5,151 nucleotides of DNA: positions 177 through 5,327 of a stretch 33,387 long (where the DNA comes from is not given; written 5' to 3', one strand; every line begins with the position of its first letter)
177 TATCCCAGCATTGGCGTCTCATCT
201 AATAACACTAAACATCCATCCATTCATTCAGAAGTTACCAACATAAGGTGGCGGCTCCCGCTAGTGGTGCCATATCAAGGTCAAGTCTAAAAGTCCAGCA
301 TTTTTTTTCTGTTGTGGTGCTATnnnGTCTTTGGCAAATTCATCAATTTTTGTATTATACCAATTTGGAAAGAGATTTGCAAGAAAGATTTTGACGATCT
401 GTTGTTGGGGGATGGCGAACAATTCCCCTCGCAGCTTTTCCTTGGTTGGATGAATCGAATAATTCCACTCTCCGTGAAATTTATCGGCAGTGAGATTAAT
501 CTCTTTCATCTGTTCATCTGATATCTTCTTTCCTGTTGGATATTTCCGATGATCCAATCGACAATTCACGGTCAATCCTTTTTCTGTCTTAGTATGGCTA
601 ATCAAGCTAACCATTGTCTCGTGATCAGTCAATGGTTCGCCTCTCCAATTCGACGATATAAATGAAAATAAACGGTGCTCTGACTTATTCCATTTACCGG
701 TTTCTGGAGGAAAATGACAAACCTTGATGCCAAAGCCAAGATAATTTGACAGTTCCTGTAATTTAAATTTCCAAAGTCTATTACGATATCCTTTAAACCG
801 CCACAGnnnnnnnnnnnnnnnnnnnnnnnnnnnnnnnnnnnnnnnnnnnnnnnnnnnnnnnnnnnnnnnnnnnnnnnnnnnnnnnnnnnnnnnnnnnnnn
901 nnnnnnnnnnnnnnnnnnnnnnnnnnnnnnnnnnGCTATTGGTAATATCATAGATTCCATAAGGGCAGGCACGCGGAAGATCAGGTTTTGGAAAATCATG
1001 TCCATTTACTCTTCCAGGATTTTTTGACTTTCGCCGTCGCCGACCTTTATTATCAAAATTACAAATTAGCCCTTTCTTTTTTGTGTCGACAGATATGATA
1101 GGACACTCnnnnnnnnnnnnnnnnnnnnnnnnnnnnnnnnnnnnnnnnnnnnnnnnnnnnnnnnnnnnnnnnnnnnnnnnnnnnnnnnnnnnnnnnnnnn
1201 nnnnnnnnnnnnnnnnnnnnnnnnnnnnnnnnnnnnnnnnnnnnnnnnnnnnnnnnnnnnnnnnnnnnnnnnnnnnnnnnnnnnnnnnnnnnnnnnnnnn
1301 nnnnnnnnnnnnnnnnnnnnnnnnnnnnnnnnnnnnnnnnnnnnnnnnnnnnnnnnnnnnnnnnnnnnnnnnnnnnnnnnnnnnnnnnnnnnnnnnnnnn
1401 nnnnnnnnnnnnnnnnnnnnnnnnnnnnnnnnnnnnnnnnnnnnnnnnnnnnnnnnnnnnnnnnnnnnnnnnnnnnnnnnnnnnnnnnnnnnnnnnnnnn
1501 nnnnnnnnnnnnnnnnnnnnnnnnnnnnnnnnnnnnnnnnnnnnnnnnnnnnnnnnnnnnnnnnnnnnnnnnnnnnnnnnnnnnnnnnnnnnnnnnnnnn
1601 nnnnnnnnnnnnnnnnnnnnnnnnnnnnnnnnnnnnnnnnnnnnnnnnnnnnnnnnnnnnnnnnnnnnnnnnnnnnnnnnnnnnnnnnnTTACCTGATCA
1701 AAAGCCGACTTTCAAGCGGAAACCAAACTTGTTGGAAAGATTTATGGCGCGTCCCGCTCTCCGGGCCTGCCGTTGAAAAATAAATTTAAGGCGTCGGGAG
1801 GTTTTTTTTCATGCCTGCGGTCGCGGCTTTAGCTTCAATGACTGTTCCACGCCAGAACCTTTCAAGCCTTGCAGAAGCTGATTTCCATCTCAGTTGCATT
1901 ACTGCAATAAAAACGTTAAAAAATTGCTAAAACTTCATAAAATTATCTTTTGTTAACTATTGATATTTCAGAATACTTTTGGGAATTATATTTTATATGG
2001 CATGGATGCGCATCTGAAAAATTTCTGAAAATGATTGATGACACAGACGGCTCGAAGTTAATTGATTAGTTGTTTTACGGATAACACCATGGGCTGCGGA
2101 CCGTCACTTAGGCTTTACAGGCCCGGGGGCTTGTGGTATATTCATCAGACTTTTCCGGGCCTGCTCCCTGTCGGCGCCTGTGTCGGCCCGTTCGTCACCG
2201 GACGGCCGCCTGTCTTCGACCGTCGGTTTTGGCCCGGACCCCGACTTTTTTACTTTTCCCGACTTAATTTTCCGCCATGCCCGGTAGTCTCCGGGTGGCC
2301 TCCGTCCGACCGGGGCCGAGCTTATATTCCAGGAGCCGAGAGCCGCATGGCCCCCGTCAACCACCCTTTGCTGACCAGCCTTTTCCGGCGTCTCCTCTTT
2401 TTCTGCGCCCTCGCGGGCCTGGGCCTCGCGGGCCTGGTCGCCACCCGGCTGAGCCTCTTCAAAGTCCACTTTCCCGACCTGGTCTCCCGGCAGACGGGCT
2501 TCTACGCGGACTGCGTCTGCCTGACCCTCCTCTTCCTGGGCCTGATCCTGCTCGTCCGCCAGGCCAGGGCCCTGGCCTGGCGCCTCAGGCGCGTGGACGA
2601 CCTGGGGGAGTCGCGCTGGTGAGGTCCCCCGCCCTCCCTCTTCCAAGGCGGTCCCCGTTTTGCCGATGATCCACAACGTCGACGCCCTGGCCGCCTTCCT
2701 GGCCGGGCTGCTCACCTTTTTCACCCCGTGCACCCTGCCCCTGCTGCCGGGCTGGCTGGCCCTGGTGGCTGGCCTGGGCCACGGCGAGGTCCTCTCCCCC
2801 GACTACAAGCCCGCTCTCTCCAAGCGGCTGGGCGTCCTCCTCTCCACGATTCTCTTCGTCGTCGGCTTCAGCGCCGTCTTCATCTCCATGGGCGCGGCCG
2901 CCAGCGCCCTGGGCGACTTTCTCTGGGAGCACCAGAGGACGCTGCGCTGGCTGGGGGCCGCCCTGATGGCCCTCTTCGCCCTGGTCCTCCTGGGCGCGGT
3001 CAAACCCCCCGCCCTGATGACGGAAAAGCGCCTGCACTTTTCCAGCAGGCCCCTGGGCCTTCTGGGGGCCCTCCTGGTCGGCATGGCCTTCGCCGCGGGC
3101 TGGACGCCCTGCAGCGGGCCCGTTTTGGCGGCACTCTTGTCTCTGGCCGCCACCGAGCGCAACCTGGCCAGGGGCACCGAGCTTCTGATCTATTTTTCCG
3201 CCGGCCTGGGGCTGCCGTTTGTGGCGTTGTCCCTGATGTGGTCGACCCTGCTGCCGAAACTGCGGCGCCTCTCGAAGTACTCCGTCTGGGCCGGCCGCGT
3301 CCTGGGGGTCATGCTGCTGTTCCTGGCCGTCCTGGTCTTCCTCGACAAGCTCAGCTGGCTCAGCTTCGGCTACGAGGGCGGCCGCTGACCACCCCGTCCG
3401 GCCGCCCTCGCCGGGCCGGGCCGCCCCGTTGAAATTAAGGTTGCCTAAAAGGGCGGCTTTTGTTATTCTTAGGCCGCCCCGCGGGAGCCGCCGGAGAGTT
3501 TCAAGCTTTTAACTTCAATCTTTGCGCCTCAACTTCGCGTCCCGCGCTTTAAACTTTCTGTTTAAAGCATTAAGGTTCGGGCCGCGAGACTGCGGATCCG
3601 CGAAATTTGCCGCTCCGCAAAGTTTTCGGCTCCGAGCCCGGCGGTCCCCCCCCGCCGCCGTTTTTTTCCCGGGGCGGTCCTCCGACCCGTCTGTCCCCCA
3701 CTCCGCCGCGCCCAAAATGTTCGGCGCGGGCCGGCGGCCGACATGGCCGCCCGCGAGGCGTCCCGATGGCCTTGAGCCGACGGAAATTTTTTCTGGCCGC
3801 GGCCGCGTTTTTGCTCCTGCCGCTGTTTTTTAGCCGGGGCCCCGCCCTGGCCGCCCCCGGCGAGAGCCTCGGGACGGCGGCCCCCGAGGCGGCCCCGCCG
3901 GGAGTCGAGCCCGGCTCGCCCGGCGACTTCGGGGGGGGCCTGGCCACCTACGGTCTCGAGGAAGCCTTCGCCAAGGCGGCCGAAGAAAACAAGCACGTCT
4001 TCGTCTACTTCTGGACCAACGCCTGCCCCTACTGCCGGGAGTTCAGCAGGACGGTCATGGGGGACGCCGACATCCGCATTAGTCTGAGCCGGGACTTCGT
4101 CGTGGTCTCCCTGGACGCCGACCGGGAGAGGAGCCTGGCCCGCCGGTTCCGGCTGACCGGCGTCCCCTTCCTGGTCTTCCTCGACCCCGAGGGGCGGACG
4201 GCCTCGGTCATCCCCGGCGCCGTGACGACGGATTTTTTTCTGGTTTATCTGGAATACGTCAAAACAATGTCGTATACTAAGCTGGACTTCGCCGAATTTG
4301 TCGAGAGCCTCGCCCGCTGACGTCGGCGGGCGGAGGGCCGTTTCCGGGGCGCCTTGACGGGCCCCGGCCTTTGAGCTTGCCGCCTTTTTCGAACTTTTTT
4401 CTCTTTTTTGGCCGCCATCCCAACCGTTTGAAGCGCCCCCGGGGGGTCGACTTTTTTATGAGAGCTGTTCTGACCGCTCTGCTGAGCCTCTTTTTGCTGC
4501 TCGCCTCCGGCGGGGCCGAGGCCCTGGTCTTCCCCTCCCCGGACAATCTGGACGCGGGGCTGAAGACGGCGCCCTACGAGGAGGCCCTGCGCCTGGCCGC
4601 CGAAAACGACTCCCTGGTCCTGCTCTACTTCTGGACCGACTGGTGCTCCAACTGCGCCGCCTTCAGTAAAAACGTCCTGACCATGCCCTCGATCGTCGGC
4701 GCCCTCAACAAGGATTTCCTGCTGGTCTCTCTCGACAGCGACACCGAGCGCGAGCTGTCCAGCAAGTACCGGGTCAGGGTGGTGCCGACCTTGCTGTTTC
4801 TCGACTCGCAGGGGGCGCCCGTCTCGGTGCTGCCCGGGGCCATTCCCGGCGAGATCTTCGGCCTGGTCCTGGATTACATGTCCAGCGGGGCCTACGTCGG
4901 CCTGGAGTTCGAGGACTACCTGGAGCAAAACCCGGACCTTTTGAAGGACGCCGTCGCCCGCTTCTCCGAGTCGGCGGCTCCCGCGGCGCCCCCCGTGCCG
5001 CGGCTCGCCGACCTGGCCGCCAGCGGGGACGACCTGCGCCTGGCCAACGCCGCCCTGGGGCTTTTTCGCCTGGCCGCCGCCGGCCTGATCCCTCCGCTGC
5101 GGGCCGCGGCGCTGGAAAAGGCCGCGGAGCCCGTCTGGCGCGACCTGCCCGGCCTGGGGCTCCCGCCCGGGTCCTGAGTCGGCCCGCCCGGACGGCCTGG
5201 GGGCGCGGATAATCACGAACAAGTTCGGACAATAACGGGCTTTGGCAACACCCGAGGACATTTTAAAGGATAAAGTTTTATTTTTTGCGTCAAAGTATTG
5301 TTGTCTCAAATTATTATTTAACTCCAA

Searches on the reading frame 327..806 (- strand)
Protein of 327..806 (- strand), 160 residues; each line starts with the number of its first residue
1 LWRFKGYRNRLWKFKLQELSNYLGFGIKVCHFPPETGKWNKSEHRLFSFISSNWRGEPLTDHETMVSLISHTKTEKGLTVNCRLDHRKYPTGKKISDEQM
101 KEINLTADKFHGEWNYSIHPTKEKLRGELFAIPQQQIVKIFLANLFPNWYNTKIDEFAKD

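Call 96: search_protein_families(library=ncbifam, proteins=[window:327-806:-], max_evalue=0.01)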
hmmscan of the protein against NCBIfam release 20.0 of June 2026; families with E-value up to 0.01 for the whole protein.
window:327-806:- (160 aa): 1 family
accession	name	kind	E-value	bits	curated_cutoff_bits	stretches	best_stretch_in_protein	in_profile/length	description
NF033519.0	transpos_ISAzo13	equivalog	3e-51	174.7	200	1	6-120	273-387/387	ISAzo13 family transposase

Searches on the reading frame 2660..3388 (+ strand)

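Call 45: search_protein_families(library=pfam, proteins=[window:2660-3388:+], max_evalue=0.001)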
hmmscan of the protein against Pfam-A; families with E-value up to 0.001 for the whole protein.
window:2660-3388:+ (242 aa): 1 family
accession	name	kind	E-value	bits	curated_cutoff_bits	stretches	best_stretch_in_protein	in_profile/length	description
PF02683.22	DsbD_TM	-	4.1e-16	59.4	27.1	1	11-226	7-214/219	Cytochrome C biogenesis protein transmembrane domain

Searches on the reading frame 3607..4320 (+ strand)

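Call 45: search_protein_families(library=pfam, proteins=[window:3607-4320:+], max_evalue=0.001)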
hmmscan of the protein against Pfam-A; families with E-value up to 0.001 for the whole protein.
window:3607-4320:+ (237 aa): 5 families
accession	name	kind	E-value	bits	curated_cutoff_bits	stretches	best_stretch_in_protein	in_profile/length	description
PF13098.12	Thioredoxin_2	-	7.2e-16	58.9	27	1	124-211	1-100/104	Thioredoxin-like domain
PF13899.12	Thioredoxin_7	-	1.2e-13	51.4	27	1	116-194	5-83/83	Thioredoxin-like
PF00085.26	Thioredoxin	-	4.9e-08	33.4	23.5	1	119-207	8-93/103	Thioredoxin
PF13905.12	Thioredoxin_8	-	2.7e-06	28.1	27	0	128-174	1-48/94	Thioredoxin-like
PF03190.21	Thioredox_DsbH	-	4.7e-05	23.8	27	1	118-177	27-86/163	Protein of unknown function, DUF255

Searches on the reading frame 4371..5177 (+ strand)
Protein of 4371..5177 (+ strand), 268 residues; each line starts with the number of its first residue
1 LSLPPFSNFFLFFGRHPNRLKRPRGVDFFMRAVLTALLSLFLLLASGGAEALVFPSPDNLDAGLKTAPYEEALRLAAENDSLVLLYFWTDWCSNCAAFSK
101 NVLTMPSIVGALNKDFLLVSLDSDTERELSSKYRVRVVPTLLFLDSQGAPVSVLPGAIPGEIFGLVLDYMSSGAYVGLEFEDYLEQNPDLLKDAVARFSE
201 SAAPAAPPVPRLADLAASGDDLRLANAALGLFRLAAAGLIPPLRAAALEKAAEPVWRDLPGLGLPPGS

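Call 45: search_protein_families(library=pfam, proteins=[window:4371-5177:+], max_evalue=0.001)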
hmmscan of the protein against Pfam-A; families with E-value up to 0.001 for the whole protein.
window:4371-5177:+ (268 aa): 5 families
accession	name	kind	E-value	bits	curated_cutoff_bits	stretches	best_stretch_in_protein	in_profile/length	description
PF13098.12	Thioredoxin_2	-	1.1e-13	51.9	27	1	76-163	1-100/104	Thioredoxin-like domain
PF13899.12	Thioredoxin_7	-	1.8e-12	47.6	27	1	68-145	5-82/83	Thioredoxin-like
PF00085.26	Thioredoxin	-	4.9e-10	39.8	23.5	1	78-152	16-86/103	Thioredoxin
PF13905.12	Thioredoxin_8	-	4.7e-08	33.7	27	1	81-124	2-46/94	Thioredoxin-like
PF03190.21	Thioredox_DsbH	-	0.00058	20.3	27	1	70-135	27-92/163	Protein of unknown function, DUF255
